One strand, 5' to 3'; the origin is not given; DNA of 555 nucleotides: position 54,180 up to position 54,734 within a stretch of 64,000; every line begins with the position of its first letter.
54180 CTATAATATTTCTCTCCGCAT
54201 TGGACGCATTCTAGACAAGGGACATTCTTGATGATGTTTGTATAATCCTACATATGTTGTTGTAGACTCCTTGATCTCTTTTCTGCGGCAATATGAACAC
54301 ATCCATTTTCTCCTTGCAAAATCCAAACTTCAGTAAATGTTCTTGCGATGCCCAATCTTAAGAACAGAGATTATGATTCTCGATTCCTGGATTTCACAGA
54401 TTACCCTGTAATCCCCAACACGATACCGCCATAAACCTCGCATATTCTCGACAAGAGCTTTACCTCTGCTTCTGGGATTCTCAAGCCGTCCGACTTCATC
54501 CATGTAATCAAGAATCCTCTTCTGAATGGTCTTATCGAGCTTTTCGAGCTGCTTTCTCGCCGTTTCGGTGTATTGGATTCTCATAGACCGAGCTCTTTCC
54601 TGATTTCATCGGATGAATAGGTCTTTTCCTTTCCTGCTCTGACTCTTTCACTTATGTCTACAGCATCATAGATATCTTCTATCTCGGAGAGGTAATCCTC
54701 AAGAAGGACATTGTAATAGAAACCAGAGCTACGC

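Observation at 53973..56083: tRNA-Met locus carries three direct copies of its own 3' flank, bracketing two ~1 kb single-module cassettes with no recombinase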

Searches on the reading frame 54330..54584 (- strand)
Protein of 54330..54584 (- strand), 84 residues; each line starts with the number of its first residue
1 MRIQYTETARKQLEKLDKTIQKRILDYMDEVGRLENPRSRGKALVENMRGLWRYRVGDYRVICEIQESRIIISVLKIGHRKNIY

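Call 6: search_protein_families(library=pfam, proteins=[window:54330-54584:-], max_evalue=0.01)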
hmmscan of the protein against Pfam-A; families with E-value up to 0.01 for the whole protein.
window:54330-54584:- (84 aa): 3 families
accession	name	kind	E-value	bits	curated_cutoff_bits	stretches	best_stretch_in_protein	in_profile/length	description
PF05016.21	ParE_toxin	-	2.4e-17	63.7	23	1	3-84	1-89/89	ParE toxin of type II toxin-antitoxin system, parDE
PF05973.20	Gp49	-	0.00034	21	23.9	1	12-73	2-66/90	Phage derived protein Gp49-like (DUF891)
PF15781.12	ParE-like_toxin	-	0.0063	16.9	28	1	5-84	3-83/87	ParE-like toxin of type II bacterial toxin-antitoxin system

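Call 22: find_encoding_contigs(protein=window:54330-54584:-, flank=10000, max_places=10)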
Protein window:54330-54584:- (84 aa): 15 contigs read that carry it; 10 places shown.
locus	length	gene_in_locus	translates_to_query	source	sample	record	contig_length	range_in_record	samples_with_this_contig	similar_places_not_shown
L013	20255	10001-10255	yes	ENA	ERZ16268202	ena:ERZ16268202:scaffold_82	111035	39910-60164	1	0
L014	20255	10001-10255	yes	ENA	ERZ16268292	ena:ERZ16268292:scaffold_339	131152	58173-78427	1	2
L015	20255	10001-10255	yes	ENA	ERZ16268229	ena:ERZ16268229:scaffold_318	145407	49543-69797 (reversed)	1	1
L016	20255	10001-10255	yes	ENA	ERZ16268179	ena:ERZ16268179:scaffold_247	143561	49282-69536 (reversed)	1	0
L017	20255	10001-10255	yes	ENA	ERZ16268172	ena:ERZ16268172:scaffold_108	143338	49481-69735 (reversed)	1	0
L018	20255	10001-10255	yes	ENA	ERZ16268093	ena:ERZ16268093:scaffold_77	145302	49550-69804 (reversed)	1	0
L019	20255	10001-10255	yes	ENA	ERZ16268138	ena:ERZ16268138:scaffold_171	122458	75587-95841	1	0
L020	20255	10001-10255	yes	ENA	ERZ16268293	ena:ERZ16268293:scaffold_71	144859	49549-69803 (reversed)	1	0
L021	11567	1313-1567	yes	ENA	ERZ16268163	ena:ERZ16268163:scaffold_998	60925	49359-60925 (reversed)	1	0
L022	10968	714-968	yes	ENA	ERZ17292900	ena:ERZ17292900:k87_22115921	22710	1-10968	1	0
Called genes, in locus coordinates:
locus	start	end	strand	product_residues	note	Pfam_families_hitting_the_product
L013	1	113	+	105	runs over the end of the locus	PF15731:MqsA_antitoxin (weak)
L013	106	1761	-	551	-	PF00485:PRK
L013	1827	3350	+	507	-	PF02730:AFOR_N (weak), PF01314:AFOR_C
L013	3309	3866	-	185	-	PF12850:Metallophos_2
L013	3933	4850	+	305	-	PF00561:Abhydrolase_1, PF12146:Hydrolase_4, PF12697:Abhydrolase_6 (weak), PF00326:Peptidase_S9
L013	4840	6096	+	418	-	PF03631:Virul_fac_BrkB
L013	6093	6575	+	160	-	-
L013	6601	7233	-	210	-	-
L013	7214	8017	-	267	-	PF00005:ABC_tran, PF13304:AAA_21 (faint)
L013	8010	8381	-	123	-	PF00392:GntR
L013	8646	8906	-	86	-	-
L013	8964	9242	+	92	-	-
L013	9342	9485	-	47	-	-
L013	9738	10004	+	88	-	-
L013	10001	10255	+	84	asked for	PF05016:ParE_toxin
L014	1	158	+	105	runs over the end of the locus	PF15731:MqsA_antitoxin (weak)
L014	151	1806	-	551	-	PF00485:PRK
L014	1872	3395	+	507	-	PF02730:AFOR_N, PF01314:AFOR_C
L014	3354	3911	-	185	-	PF12850:Metallophos_2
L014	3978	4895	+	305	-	PF00561:Abhydrolase_1, PF12146:Hydrolase_4, PF12697:Abhydrolase_6 (weak), PF00326:Peptidase_S9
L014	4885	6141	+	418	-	PF03631:Virul_fac_BrkB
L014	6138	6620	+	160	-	-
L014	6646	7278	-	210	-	-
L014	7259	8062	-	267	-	PF00005:ABC_tran, PF13304:AAA_21 (faint)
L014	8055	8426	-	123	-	PF00392:GntR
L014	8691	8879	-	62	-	-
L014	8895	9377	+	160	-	-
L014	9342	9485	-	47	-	-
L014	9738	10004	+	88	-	-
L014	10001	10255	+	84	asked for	PF05016:ParE_toxin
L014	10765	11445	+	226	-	PF19700:DUF6198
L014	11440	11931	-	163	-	PF02870:Methyltransf_1N (weak), PF01035:DNA_binding_1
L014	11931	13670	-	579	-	PF01979:Amidohydro_1, PF07969:Amidohydro_3 (weak), PF13382:Adenine_deam_C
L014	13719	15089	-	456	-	PF00860:Xan_ur_permease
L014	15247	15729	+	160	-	PF01243:PNPOx_N, PF12900:Pyridox_ox_2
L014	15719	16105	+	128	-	PF00383:dCMP_cyt_deam_1 (weak)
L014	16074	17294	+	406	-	-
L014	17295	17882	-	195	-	-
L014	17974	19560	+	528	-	PF00133:tRNA-synt_1 (faint), PF01921:tRNA-synt_1f, PF01406:tRNA-synt_1e (weak), PF09334:tRNA-synt_1g (faint), PF19269:Anticodon_2 (weak)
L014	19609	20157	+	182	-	PF03358:FMN_red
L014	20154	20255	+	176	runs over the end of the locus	PF21805:Imm5_like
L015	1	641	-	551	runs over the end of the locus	PF00485:PRK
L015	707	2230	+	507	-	PF02730:AFOR_N (weak), PF01314:AFOR_C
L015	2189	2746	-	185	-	PF12850:Metallophos_2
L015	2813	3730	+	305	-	PF00561:Abhydrolase_1, PF12146:Hydrolase_4, PF12697:Abhydrolase_6 (weak), PF00326:Peptidase_S9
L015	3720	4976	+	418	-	PF03631:Virul_fac_BrkB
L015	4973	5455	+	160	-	-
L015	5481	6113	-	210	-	-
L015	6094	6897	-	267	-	PF00005:ABC_tran, PF13304:AAA_21 (faint)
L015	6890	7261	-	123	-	PF00392:GntR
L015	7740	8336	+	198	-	-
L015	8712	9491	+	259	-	PF12686:DUF3800 (weak)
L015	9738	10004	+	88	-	-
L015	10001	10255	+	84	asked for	PF05016:ParE_toxin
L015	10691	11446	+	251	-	PF19700:DUF6198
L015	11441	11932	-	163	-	PF02870:Methyltransf_1N (weak), PF01035:DNA_binding_1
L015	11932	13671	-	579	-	PF01979:Amidohydro_1, PF07969:Amidohydro_3 (weak), PF13382:Adenine_deam_C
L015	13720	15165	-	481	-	PF00860:Xan_ur_permease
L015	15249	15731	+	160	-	PF01243:PNPOx_N, PF12900:Pyridox_ox_2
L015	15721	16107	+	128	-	PF00383:dCMP_cyt_deam_1 (weak)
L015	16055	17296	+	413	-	-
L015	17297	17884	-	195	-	-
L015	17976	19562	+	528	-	PF00133:tRNA-synt_1 (faint), PF01921:tRNA-synt_1f, PF01406:tRNA-synt_1e (weak), PF09334:tRNA-synt_1g (faint), PF19269:Anticodon_2 (faint)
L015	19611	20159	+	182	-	PF03358:FMN_red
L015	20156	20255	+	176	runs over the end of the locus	PF21805:Imm5_like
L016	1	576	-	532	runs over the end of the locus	PF00485:PRK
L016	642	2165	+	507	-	PF02730:AFOR_N (weak), PF01314:AFOR_C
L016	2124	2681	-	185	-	PF12850:Metallophos_2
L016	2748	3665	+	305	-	PF00561:Abhydrolase_1, PF12146:Hydrolase_4, PF12697:Abhydrolase_6 (weak), PF00326:Peptidase_S9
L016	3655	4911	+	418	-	PF03631:Virul_fac_BrkB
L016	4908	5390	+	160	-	-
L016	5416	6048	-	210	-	-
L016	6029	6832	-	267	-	PF00005:ABC_tran, PF13304:AAA_21 (faint)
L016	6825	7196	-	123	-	PF00392:GntR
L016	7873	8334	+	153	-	-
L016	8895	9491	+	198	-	-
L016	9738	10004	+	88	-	-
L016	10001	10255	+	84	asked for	PF05016:ParE_toxin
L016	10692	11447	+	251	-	PF19700:DUF6198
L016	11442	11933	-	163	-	PF02870:Methyltransf_1N (weak), PF01035:DNA_binding_1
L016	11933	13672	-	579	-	PF01979:Amidohydro_1, PF07969:Amidohydro_3 (weak), PF13382:Adenine_deam_C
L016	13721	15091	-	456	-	PF00860:Xan_ur_permease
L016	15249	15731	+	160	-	PF01243:PNPOx_N, PF12900:Pyridox_ox_2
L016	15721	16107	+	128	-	PF00383:dCMP_cyt_deam_1 (weak)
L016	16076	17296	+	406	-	-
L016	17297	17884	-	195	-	-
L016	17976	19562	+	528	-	PF00133:tRNA-synt_1 (faint), PF01921:tRNA-synt_1f, PF01406:tRNA-synt_1e (weak), PF09334:tRNA-synt_1g (faint), PF19269:Anticodon_2 (weak)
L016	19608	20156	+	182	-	PF03358:FMN_red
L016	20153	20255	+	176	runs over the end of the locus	PF21805:Imm5_like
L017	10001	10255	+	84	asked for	PF05016:ParE_toxin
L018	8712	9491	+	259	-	PF12686:DUF3800 (weak)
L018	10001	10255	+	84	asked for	PF05016:ParE_toxin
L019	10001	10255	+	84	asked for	PF05016:ParE_toxin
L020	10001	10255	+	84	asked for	PF05016:ParE_toxin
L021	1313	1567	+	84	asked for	PF05016:ParE_toxin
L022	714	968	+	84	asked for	PF05016:ParE_toxin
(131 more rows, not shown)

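Call 33: search_protein_families(library=pfam, proteins=[L015:7740-8336:+, L015:8712-9491:+, L016:7873-8334:+, L014:8895-9377:+], max_evalue=0.01)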
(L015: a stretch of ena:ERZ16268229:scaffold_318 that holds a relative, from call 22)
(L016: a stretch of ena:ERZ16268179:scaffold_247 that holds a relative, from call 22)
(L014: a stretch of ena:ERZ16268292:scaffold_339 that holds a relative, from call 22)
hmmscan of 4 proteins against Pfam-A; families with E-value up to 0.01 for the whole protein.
L015:7740-8336:+ (198 aa): 1 family
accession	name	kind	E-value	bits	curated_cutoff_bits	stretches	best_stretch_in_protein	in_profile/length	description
PF12686.12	DUF3800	-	0.00084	20.5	21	1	23-159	38-145/149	Protein of unknown function (DUF3800)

L015:8712-9491:+ (259 aa): 1 family
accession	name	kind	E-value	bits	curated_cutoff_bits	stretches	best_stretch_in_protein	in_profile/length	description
PF12686.12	DUF3800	-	6.5e-08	33.8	21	1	42-220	4-145/149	Protein of unknown function (DUF3800)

L016:7873-8334:+ (153 aa): 1 family
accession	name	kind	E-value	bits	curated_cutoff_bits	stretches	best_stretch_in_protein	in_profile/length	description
PF12686.12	DUF3800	-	0.0036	18.4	21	1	11-114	67-145/149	Protein of unknown function (DUF3800)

L014:8895-9377:+ (160 aa): 1 family
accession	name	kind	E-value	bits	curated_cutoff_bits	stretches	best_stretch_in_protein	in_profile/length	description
PF12686.12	DUF3800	-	0.0015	19.7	21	1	20-158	35-144/149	Protein of unknown function (DUF3800)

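Call 50: find_homologous_proteins(query=L015:8712-9491:+, max_evalue=0.00001)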
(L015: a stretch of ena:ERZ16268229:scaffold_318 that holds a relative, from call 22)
Query L015:8712-9491:+ (259 aa): 50 proteins with E <= 0.00001 among 585 candidates.
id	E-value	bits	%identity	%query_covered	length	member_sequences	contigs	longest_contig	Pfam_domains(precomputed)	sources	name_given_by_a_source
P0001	1.9e-157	540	91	100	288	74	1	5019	PF12686.13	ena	-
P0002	1.2e-127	443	88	87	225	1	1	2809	PF12686.13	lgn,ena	-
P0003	1.2e-118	413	79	87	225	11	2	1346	PF12686.13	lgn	-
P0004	2.0e-118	412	71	100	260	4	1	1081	PF12686.13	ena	-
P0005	4.4e-118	411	80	87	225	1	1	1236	PF12686.13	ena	-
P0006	1.6e-112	393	77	87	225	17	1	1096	PF12686.13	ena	-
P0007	3.5e-111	389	89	76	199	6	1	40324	-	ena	-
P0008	3.7e-111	389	66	100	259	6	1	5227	PF12686.13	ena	-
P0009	4.8e-110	385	88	76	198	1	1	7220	-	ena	-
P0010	6.7e-110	384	77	87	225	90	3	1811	PF12686.13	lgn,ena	-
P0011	2.1e-100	353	74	80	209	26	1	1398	-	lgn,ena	-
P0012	1.2e-98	348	78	76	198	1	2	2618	-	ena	-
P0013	9.4e-97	341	77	76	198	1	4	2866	-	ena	-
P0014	2.1e-95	337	64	87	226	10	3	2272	-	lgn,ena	-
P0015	4.4e-95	336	74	76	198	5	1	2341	-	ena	-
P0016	1.6e-94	334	64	87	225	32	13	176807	PF12686.13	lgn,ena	-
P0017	1.1e-93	331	64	87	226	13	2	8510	PF12686.13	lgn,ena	-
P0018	3.1e-93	330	67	86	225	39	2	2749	PF12686.13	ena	-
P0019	1.1e-91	325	63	87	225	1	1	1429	PF12686.13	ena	-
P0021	7.5e-85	302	59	87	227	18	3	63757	PF12686.13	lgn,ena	-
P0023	4.4e-82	293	62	86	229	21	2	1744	PF12686.13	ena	-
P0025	2.1e-78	281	65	76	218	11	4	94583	-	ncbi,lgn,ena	-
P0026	6.6e-77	276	65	76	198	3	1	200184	-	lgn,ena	-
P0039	2.7e-51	192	43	86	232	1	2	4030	PF12686.13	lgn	-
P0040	5.4e-46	175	42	86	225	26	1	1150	PF12686.13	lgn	-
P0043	1.1e-37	148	39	85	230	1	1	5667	PF12686.13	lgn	-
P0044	6.5e-36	142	38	87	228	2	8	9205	PF12686.13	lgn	-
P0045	7.1e-35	139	37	85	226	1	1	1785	PF12686.13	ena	-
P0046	1.4e-28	118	34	86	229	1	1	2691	PF12686.13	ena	-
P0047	1.4e-28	118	33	86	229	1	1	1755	PF12686.13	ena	-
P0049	2.2e-21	94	33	86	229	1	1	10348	PF12686.13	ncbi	-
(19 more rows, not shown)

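Call 51: find_encoding_contigs(protein=P0016, flank=8000, max_places=5)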
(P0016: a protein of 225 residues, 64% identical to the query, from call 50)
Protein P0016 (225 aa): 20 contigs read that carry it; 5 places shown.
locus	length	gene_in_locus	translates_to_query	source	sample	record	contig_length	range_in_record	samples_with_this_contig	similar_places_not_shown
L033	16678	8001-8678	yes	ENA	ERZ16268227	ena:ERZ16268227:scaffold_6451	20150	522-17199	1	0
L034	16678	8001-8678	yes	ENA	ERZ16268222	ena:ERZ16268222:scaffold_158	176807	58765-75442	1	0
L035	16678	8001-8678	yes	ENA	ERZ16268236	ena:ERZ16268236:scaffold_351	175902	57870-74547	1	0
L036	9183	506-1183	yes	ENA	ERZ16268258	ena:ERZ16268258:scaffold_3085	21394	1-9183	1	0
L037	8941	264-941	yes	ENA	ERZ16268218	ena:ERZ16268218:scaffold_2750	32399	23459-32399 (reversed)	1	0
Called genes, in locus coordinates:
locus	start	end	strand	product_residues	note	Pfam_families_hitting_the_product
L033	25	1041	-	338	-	-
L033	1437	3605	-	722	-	PF18998:Flg_new_2 (faint), PF09479:Flg_new, PF14903:WG_beta_rep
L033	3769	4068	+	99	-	PF12844:HTH_19, PF13560:HTH_31, PF01381:HTH_3, PF13443:HTH_26 (weak)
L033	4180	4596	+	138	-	PF00293:NUDIX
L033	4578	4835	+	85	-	-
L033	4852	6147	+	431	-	PF13637:Ank_4 (faint), PF12796:Ank_2 (weak), PF13857:Ank_5 (faint)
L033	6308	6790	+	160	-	PF00239:Resolvase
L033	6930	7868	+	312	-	PF18864:AbiTii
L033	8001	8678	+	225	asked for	PF12686:DUF3800 (weak)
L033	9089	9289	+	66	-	-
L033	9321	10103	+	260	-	PF19700:DUF6198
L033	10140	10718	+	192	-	-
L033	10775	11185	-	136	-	-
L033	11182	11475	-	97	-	-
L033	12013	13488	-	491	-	PF02952:Fucose_iso_C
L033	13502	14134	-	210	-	PF16161:DUF4867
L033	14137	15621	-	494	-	PF00370:FGGY_N, PF02782:FGGY_C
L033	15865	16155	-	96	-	PF00583:Acetyltransf_1, PF08445:FR47 (weak), PF13508:Acetyltransf_7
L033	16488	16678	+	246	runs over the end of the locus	PF00005:ABC_tran, PF02463:SMC_N, PF13304:AAA_21 (faint)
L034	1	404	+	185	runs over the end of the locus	-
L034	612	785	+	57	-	PF12728:HTH_17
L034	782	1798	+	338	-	-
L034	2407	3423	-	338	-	-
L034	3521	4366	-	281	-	PF13240:Zn_Ribbon_1 (weak)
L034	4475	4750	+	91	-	PF13560:HTH_31, PF12844:HTH_19, PF13443:HTH_26, PF01381:HTH_3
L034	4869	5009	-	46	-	-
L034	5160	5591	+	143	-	PF00293:NUDIX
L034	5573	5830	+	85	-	-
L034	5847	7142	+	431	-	PF13637:Ank_4 (faint), PF12796:Ank_2 (weak), PF13857:Ank_5 (faint)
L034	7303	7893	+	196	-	PF00239:Resolvase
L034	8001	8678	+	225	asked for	PF12686:DUF3800 (weak)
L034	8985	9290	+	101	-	-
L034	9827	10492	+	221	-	PF12686:DUF3800 (weak)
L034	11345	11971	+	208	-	PF00881:Nitroreductase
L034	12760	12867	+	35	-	-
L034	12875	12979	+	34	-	-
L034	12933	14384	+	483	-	PF13749:HATPase_c_4, PF08220:HTH_DeoR (faint), PF08279:HTH_11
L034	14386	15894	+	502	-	PF04326:SLFN_AlbA_2, PF13749:HATPase_c_4, PF08279:HTH_11 (faint)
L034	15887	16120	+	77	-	-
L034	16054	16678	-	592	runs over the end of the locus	PF06506:PrpR_N, PF00158:Sigma54_activat, PF25601:AAA_lid_14, PF02954:HTH_8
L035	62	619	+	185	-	-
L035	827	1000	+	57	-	PF12728:HTH_17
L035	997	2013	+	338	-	-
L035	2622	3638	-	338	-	-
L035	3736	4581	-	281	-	PF13240:Zn_Ribbon_1 (weak)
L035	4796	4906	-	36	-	-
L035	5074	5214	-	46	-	-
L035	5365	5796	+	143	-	PF00293:NUDIX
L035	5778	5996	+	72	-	-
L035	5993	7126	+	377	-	PF13637:Ank_4 (faint), PF12796:Ank_2 (weak)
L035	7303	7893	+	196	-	PF00239:Resolvase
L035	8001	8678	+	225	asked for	PF12686:DUF3800 (weak)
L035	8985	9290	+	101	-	-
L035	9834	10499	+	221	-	-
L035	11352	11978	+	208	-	PF00881:Nitroreductase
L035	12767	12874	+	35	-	-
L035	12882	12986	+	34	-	-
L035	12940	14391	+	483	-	PF13749:HATPase_c_4, PF08220:HTH_DeoR (faint), PF08279:HTH_11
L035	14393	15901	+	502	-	PF04326:SLFN_AlbA_2, PF13749:HATPase_c_4, PF08279:HTH_11 (faint)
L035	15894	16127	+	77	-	-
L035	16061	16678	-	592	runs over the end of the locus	PF06506:PrpR_N, PF00158:Sigma54_activat, PF25601:AAA_lid_14, PF02954:HTH_8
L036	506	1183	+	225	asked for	PF12686:DUF3800 (weak)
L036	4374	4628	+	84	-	PF05016:ParE_toxin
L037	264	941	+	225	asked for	PF12686:DUF3800 (weak)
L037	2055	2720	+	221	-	PF12686:DUF3800 (weak)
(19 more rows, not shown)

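Call 52: find_encoding_contigs(protein=P0021, flank=8000, max_places=3)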
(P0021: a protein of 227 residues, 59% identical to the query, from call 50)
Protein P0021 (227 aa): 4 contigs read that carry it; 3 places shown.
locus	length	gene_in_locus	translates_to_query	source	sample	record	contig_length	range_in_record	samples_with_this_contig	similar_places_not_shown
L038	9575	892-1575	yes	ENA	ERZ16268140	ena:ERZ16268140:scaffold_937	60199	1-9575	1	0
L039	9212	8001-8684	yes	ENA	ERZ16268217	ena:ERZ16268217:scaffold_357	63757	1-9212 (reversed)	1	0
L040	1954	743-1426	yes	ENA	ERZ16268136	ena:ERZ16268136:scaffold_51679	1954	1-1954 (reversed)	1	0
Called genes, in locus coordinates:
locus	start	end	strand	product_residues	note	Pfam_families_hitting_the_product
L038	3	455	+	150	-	?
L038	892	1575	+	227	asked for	PF12686:DUF3800 (weak)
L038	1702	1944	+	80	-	-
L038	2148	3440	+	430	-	PF00589:Phage_integrase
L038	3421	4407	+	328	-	PF00589:Phage_integrase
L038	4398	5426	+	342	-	PF02899:Phage_int_SAM_1 (faint), PF00589:Phage_integrase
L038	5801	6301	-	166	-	PF00293:NUDIX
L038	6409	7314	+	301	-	PF00389:2-Hacid_dh, PF02826:2-Hacid_dh_C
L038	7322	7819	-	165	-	PF06445:GyrI-like, PF14526:Cass2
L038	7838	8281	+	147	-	-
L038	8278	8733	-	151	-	PF00583:Acetyltransf_1, PF13673:Acetyltransf_10, PF13508:Acetyltransf_7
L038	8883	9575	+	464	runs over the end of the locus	PF00860:Xan_ur_permease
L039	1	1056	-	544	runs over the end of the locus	PF02384:N6_Mtase, PF07669:Eco57I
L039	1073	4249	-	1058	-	PF04313:HSDR_N, PF04851:ResIII, PF18766:SWI2_SNF2, PF22679:T1R_D3-like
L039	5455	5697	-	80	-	PF18144:SMODS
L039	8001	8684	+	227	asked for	PF12686:DUF3800 (weak)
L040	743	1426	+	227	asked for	PF12686:DUF3800 (weak)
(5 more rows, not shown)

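Call 65: search_protein_families(library=phrogs, proteins=[L034:782-1798:+, L034:2407-3423:-, L034:7303-7893:+, L034:8985-9290:+], max_evalue=0.001)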
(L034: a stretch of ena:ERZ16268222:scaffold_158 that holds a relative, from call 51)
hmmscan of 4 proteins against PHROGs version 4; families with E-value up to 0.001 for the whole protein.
L034:782-1798:+ (338 aa): 0 families

L034:2407-3423:- (338 aa): 0 families

L034:7303-7893:+ (196 aa): 3 families
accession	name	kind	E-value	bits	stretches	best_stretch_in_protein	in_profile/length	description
phrog_125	-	DNA, RNA and nucleotide metabolism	7.5e-68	229.8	1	10-194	20-204/254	DNA invertase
phrog_95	-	integration and excision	5e-37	128.8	1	13-151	90-244/651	integrase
phrog_8275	-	DNA, RNA and nucleotide metabolism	7.1e-13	49.2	1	13-59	3-49/51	DNA invertase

L034:8985-9290:+ (101 aa): 0 families
